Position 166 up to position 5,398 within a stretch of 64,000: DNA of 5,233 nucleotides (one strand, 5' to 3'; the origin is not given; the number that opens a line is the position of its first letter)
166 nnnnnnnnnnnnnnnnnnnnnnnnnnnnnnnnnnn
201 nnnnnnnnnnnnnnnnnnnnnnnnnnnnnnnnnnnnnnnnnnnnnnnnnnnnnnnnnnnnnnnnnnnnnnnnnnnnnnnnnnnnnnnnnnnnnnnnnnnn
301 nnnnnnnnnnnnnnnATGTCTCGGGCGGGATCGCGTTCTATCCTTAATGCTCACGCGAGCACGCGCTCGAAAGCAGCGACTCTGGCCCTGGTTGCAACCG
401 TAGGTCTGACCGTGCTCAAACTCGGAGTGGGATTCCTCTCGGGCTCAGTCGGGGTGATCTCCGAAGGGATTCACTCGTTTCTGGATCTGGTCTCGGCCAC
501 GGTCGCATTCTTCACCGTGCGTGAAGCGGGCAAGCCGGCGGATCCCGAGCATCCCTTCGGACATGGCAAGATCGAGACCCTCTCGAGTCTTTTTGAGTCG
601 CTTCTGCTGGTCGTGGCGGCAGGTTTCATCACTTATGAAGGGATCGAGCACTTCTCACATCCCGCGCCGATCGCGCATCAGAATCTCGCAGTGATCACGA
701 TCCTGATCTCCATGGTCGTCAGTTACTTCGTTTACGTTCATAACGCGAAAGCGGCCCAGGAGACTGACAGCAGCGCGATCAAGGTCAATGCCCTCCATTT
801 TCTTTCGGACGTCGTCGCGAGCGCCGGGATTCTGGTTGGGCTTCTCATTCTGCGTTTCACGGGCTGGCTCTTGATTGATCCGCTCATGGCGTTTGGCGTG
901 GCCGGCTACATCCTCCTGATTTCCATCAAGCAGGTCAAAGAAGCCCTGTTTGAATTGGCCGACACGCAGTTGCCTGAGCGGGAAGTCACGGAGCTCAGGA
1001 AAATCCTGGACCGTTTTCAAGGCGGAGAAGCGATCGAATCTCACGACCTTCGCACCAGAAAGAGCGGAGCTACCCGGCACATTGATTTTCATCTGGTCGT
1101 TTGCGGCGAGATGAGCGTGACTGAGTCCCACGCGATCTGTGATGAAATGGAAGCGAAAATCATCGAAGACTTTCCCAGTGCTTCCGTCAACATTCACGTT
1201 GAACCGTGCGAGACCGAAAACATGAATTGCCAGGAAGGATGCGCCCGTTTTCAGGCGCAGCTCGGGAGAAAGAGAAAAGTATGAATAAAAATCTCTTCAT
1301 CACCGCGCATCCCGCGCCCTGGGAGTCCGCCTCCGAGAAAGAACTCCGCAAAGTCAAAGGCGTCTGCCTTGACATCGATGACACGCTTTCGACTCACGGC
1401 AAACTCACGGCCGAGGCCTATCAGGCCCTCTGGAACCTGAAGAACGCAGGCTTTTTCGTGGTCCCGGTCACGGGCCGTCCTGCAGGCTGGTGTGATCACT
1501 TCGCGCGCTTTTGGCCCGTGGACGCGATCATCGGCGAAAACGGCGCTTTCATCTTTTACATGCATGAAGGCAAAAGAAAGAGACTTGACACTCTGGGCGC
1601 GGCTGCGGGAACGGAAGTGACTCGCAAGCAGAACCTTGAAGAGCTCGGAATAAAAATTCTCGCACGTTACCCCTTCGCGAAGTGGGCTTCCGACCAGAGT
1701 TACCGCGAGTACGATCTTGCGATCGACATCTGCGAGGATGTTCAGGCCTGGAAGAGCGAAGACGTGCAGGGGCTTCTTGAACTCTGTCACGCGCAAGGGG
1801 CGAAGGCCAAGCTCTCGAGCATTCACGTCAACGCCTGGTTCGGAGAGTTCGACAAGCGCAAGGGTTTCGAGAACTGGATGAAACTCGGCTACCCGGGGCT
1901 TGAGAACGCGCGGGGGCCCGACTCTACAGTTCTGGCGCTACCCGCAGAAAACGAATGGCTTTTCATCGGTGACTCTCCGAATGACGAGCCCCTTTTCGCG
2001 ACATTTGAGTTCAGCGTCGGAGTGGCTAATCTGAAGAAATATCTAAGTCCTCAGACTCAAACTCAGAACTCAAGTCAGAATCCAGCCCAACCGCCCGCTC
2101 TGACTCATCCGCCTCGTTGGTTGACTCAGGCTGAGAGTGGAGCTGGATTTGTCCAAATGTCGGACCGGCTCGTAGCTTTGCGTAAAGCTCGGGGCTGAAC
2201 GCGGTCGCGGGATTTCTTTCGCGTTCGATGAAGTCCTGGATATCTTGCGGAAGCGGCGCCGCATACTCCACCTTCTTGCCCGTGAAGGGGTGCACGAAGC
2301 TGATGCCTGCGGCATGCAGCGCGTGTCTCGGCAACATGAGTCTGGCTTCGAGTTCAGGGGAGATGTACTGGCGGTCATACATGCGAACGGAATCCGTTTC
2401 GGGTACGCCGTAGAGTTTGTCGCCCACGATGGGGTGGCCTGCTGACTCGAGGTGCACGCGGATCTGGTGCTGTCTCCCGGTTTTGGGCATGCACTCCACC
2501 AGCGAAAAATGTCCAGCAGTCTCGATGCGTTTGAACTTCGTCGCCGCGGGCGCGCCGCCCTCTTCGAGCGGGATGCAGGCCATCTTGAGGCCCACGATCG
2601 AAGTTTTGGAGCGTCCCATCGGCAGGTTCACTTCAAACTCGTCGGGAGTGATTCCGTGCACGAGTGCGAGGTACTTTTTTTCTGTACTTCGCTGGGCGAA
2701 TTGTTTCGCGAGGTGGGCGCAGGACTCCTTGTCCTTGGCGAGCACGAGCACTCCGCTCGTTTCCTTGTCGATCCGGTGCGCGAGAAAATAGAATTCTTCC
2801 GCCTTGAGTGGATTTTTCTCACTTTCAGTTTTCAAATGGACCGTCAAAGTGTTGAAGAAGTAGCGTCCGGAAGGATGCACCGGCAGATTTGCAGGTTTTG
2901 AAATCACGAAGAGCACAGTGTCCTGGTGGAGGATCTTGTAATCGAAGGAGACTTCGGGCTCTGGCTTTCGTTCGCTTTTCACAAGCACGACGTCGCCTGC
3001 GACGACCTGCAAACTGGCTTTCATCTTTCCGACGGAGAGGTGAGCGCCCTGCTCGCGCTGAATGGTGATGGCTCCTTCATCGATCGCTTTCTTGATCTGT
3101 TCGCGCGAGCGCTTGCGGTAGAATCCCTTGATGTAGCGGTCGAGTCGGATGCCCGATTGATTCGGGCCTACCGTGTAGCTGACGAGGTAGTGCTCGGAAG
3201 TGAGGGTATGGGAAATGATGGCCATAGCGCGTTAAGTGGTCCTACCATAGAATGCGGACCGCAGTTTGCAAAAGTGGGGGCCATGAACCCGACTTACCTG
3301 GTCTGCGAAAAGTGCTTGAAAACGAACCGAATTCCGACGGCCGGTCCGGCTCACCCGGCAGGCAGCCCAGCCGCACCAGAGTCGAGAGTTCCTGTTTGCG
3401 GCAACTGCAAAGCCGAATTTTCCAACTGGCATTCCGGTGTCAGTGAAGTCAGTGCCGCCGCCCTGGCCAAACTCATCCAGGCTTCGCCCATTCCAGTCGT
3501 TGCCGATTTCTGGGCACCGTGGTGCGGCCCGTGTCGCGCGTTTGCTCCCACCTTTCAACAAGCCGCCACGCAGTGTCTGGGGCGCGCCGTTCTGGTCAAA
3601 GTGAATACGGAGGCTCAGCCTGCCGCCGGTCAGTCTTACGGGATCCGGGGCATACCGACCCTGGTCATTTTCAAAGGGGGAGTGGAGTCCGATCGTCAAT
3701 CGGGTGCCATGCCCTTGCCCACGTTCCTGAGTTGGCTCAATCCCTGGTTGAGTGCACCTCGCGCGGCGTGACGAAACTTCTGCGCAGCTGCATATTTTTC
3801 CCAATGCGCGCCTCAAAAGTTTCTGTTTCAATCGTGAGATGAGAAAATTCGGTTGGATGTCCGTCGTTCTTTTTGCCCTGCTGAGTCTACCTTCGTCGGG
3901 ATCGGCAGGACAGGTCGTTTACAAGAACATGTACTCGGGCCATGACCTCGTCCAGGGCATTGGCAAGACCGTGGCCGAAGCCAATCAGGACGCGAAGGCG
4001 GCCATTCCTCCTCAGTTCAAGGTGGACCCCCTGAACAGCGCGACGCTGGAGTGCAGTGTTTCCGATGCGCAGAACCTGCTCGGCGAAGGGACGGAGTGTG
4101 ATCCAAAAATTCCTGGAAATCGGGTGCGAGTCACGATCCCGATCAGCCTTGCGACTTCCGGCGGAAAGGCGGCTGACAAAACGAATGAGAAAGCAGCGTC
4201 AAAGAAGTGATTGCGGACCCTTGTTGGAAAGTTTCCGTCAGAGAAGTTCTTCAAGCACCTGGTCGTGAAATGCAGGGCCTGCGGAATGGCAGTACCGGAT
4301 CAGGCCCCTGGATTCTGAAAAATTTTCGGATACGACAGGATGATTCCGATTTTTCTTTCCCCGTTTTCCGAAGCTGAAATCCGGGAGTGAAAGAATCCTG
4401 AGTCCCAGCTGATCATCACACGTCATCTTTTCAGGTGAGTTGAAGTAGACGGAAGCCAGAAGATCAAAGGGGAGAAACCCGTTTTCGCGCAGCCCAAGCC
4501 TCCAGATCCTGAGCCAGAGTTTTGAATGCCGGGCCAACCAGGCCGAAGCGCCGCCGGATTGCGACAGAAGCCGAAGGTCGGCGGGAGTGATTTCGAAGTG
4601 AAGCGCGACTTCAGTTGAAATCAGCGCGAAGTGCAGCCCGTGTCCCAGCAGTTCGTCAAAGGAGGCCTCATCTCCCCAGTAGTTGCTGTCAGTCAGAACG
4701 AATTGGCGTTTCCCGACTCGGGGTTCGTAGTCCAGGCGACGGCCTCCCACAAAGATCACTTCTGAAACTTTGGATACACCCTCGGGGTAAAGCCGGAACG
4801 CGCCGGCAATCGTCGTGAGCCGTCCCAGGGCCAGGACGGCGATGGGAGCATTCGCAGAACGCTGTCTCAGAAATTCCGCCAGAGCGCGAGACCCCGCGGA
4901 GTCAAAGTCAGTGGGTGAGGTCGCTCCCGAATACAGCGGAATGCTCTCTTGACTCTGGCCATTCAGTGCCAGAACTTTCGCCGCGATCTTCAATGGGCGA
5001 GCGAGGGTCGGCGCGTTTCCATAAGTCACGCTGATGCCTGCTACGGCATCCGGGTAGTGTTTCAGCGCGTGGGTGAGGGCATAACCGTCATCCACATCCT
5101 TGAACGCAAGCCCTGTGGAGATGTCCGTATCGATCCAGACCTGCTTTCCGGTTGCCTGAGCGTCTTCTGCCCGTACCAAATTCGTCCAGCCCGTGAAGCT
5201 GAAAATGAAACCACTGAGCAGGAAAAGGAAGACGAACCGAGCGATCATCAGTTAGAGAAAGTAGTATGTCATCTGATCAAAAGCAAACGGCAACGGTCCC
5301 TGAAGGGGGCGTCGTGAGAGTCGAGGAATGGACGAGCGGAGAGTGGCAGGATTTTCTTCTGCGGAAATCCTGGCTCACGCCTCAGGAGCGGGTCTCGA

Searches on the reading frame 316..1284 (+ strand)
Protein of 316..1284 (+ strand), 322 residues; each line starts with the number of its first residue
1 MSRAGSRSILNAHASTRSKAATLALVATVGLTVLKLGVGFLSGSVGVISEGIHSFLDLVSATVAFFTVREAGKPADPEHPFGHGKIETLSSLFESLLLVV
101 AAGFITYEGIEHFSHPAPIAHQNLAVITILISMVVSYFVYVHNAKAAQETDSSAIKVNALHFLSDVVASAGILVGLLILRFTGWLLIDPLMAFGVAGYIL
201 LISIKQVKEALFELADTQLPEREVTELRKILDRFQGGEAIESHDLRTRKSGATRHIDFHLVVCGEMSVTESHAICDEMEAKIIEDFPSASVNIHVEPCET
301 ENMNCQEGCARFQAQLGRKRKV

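Call 57: search_protein_families(library=pfam, proteins=[window:316-1284:+], max_evalue=0.0001)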
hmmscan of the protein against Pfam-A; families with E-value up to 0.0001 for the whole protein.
window:316-1284:+ (322 aa): 2 families
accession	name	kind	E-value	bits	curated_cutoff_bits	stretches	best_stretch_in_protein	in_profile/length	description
PF01545.26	Cation_efflux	-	1.4e-48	165.8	26.6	1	22-214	2-197/198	Cation efflux family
PF16916.11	ZT_dimer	-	1.1e-22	80.2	26.7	1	219-298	1-78/78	Dimerisation domain of Zinc Transporter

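Call 65: find_encoding_contigs(protein=window:316-1284:+, flank=10000, max_places=5)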
Protein window:316-1284:+ (322 aa): 1 contig read that carries it; 1 place shown.
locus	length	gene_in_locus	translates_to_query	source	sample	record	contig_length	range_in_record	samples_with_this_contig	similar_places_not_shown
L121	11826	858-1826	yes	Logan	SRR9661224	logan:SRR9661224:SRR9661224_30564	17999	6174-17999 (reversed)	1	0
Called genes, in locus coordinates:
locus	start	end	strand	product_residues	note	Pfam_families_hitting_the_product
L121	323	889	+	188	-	-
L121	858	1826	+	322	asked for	PF01545:Cation_efflux, PF16916:ZT_dimer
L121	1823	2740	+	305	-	PF08282:Hydrolase_3 (weak)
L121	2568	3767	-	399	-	PF00849:PseudoU_synth_2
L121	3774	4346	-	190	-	-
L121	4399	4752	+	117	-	-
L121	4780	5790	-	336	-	PF01156:IU_nuc_hydro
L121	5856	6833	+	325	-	-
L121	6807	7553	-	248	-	PF00535:Glycos_transf_2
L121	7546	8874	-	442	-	PF13353:Fer4_12 (weak), PF04055:Radical_SAM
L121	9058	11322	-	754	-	PF08298:AAA_PrkA, PF06798:PrkA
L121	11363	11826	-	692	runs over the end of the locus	PF00149:Metallophos, PF02872:5_nucleotid_C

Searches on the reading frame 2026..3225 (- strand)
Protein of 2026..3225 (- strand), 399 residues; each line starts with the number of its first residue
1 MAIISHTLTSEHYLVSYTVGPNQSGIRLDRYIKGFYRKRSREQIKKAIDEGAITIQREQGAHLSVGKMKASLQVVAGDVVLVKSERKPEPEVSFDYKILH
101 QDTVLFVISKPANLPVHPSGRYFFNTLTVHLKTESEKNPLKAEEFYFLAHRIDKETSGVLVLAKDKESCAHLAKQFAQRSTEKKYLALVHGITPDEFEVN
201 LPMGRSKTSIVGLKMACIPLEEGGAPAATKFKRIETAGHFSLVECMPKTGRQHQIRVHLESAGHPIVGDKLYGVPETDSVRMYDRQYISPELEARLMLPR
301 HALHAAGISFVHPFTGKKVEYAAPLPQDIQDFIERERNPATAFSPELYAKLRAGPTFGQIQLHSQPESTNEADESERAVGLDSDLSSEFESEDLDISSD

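Call 57: search_protein_families(library=pfam, proteins=[window:2026-3225:-], max_evalue=0.0001)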
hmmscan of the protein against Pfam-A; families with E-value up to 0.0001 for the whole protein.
window:2026-3225:- (399 aa): 1 family
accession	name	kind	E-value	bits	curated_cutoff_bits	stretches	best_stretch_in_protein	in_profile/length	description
PF00849.27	PseudoU_synth_2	-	1.1e-31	110.6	26.8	1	105-261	2-152/152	RNA pseudouridylate synthase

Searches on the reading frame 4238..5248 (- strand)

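Call 57: search_protein_families(library=pfam, proteins=[window:4238-5248:-], max_evalue=0.0001)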
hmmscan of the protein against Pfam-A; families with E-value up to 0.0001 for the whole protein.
window:4238-5248:- (336 aa): 1 family
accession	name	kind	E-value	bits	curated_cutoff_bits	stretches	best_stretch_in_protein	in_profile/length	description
PF01156.24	IU_nuc_hydro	-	5e-21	76.1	34.2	1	37-277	1-252/297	Inosine-uridine preferring nucleoside hydrolase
